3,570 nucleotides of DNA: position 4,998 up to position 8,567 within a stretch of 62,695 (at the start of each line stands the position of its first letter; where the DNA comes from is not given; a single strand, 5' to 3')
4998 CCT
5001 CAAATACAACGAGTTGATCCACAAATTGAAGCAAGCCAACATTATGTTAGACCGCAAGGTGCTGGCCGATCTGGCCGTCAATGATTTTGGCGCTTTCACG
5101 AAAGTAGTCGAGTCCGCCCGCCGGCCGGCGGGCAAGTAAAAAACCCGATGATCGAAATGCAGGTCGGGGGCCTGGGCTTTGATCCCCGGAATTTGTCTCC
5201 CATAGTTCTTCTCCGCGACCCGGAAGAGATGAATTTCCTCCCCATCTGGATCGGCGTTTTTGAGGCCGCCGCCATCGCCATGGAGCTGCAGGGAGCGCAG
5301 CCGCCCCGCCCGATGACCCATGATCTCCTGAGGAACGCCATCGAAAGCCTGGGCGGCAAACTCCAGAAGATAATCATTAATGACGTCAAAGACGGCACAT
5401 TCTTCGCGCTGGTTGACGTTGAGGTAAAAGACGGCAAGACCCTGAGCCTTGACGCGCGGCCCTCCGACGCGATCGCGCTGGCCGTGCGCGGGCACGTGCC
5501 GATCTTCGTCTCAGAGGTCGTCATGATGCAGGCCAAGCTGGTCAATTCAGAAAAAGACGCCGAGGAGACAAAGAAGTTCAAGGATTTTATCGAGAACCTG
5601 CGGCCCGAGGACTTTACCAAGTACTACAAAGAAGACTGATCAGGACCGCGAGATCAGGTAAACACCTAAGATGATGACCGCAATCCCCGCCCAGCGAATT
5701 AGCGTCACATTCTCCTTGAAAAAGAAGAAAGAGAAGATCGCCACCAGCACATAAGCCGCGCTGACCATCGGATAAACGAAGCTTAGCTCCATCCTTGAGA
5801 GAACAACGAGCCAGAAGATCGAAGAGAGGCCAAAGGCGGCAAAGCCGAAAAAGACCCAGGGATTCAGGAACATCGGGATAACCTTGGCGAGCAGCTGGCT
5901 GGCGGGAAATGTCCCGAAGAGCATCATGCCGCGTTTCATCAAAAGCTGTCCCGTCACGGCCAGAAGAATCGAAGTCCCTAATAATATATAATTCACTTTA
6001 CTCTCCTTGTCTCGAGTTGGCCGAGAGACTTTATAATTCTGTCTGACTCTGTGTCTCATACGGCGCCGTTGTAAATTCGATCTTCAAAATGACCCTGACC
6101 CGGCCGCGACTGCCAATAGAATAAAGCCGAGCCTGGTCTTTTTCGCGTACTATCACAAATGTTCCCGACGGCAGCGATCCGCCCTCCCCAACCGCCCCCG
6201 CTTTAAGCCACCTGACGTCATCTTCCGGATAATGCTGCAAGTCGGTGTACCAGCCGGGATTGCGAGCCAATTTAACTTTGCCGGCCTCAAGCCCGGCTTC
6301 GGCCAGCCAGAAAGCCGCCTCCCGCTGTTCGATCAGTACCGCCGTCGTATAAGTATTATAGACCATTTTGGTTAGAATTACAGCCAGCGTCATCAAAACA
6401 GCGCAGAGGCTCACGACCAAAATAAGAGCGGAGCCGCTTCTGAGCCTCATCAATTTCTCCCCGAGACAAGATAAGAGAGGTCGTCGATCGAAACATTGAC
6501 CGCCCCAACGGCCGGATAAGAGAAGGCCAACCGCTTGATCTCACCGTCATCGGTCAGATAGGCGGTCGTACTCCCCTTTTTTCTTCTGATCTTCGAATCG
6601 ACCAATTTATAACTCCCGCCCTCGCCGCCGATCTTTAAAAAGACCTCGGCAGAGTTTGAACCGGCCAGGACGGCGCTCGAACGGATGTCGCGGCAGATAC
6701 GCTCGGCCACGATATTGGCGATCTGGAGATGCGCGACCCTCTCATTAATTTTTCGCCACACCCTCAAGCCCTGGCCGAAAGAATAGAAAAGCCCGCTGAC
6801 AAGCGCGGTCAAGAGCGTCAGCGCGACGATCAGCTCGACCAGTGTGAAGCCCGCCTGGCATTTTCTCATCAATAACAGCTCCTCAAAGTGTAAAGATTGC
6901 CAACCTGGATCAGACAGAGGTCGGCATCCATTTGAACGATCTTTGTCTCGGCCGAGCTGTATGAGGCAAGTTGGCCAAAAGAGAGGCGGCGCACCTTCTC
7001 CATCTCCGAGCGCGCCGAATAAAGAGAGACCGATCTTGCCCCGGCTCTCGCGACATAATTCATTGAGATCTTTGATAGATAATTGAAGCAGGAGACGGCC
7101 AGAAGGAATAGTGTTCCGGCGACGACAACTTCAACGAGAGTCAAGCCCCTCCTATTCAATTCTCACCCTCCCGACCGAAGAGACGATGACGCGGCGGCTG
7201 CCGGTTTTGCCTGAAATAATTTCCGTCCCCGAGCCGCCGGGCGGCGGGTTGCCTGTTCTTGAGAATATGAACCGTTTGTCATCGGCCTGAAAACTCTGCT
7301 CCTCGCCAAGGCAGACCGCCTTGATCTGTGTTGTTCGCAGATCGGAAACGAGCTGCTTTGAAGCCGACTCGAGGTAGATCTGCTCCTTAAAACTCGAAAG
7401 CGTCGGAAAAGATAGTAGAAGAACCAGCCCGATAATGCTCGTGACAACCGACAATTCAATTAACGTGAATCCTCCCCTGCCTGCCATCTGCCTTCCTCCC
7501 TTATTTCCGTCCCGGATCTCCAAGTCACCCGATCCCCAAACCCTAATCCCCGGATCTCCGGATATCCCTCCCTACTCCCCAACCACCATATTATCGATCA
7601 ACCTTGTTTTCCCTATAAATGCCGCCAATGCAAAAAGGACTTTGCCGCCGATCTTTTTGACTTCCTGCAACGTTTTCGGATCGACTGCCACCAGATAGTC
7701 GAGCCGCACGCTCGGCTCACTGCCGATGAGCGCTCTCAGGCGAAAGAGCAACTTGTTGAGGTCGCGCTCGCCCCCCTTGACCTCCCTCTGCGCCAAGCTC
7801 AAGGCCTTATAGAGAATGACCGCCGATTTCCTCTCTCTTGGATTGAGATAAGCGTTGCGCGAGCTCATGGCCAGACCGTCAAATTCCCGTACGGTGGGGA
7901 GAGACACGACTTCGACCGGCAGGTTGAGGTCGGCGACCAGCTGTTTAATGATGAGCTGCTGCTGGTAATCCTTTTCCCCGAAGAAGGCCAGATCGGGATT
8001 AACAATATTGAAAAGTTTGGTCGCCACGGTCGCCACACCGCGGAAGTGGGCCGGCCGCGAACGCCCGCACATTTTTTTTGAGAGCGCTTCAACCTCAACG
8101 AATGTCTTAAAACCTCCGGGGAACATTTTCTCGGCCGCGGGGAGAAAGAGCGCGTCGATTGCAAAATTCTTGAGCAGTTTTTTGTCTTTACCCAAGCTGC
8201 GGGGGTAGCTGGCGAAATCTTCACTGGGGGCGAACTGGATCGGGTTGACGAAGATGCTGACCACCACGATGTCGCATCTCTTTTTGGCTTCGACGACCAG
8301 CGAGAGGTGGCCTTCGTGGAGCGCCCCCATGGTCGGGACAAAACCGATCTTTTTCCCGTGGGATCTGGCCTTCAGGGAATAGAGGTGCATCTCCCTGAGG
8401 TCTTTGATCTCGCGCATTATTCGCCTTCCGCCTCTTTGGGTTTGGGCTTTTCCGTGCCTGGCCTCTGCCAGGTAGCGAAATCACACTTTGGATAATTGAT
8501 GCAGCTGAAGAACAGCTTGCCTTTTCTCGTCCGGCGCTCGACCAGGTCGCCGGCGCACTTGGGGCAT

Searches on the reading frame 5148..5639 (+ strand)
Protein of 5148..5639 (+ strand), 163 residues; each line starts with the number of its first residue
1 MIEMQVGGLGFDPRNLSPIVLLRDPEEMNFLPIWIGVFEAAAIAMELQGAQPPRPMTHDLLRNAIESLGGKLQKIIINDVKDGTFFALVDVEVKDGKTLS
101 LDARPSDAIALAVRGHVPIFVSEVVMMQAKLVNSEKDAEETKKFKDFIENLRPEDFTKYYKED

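Call 39: search_protein_families(library=pfam, proteins=[window:5148-5639:+], max_evalue=0.00001)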
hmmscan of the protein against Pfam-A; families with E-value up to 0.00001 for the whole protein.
window:5148-5639:+ (163 aa): 1 family
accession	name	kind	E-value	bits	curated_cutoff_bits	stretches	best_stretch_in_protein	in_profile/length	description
PF02577.19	BFN_dom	-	1.3e-40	138.1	27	1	20-131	1-109/112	Bifunctional nuclease domain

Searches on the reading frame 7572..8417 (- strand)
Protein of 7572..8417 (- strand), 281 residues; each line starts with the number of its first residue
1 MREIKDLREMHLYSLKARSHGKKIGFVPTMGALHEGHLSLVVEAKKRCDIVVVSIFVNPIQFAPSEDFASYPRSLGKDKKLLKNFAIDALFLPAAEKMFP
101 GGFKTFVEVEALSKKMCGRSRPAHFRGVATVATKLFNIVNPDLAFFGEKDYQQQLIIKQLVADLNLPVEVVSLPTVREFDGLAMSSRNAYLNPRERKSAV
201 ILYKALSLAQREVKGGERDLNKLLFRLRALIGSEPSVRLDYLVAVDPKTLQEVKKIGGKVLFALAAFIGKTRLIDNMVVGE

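Call 39: search_protein_families(library=pfam, proteins=[window:7572-8417:-], max_evalue=0.00001)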
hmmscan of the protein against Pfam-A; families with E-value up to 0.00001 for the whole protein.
window:7572-8417:- (281 aa): 1 family
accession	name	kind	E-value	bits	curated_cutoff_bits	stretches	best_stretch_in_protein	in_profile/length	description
PF02569.21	Pantoate_ligase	-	1.7e-103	345.9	20.7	1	4-278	3-268/268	Pantoate-beta-alanine ligase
